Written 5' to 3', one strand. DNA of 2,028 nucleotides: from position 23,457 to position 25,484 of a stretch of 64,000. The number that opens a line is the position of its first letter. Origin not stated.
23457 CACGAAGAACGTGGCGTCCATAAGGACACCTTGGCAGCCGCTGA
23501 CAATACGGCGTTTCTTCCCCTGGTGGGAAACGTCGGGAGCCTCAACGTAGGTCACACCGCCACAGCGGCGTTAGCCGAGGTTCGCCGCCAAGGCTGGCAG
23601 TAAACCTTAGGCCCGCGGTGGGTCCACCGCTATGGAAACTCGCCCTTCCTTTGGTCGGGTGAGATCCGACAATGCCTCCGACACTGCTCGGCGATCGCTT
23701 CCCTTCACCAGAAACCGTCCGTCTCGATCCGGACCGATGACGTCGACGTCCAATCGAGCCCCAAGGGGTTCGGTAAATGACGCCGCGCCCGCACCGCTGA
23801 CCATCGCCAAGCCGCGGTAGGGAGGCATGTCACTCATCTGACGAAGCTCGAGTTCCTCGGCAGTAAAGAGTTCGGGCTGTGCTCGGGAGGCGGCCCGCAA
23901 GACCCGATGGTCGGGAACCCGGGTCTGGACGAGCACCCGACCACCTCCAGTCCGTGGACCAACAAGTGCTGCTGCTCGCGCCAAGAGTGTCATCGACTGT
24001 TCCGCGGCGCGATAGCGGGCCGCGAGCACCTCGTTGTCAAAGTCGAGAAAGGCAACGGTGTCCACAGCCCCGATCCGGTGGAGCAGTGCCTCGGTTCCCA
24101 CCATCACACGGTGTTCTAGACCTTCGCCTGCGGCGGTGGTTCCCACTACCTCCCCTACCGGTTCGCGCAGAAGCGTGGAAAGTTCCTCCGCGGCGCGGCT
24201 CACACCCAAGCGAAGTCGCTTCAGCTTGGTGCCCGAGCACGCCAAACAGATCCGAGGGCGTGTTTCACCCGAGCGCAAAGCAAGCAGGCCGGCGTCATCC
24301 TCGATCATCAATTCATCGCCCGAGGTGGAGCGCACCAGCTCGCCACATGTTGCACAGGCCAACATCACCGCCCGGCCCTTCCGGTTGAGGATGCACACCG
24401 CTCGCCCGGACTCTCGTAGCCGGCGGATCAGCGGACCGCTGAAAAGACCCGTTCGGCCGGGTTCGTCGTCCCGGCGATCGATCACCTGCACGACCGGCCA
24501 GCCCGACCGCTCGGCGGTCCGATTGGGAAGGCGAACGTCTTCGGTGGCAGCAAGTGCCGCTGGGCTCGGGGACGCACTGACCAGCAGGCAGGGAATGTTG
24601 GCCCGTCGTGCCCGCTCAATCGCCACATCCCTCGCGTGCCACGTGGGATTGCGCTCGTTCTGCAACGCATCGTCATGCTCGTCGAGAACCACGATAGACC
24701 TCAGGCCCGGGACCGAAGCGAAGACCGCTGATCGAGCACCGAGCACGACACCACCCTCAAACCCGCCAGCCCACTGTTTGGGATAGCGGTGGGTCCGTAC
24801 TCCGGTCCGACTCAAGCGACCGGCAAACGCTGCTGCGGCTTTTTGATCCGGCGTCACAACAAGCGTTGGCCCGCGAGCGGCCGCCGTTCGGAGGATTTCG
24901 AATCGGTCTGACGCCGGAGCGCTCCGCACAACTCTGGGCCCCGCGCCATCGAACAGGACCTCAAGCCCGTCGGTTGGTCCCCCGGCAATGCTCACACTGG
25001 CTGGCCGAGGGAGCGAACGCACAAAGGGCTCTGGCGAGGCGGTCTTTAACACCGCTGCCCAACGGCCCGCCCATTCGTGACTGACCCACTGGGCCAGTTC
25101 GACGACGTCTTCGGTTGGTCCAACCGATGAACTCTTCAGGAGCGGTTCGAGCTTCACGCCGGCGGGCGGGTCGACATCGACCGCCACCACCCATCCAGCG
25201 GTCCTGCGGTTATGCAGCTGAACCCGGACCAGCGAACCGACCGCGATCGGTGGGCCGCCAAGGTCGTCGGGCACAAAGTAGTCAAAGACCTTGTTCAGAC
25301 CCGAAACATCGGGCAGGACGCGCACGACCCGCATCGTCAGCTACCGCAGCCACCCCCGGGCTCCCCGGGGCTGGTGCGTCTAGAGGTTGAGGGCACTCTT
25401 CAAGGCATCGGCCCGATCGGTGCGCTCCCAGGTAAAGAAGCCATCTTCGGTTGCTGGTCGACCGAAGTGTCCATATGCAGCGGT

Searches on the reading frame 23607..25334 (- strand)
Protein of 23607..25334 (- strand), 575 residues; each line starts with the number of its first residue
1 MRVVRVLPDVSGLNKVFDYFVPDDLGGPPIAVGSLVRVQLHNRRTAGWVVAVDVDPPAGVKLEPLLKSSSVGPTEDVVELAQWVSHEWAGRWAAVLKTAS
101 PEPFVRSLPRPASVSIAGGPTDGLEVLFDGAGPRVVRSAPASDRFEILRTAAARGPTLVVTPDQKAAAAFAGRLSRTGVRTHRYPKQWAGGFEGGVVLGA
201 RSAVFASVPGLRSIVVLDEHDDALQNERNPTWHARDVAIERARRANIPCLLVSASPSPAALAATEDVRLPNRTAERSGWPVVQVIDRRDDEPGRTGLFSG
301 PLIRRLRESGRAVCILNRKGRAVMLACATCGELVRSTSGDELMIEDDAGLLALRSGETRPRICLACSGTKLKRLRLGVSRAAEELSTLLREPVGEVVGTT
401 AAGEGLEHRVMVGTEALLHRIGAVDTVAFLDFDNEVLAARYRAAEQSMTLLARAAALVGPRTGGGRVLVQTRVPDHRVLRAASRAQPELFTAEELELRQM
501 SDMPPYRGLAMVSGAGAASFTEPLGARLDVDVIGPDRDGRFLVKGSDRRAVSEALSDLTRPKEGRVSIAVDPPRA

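Call 67: search_protein_families(library=pfam, proteins=[window:23607-25334:-], max_evalue=0.00001)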
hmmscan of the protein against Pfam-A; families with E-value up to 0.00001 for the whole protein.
window:23607-25334:- (575 aa): 1 family
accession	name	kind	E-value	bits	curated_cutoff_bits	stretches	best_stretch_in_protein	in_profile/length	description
PF17764.6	PriA_3primeBD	-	1.8e-12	47.4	22.7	1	6-101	2-96/96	3'DNA-binding domain (3'BD)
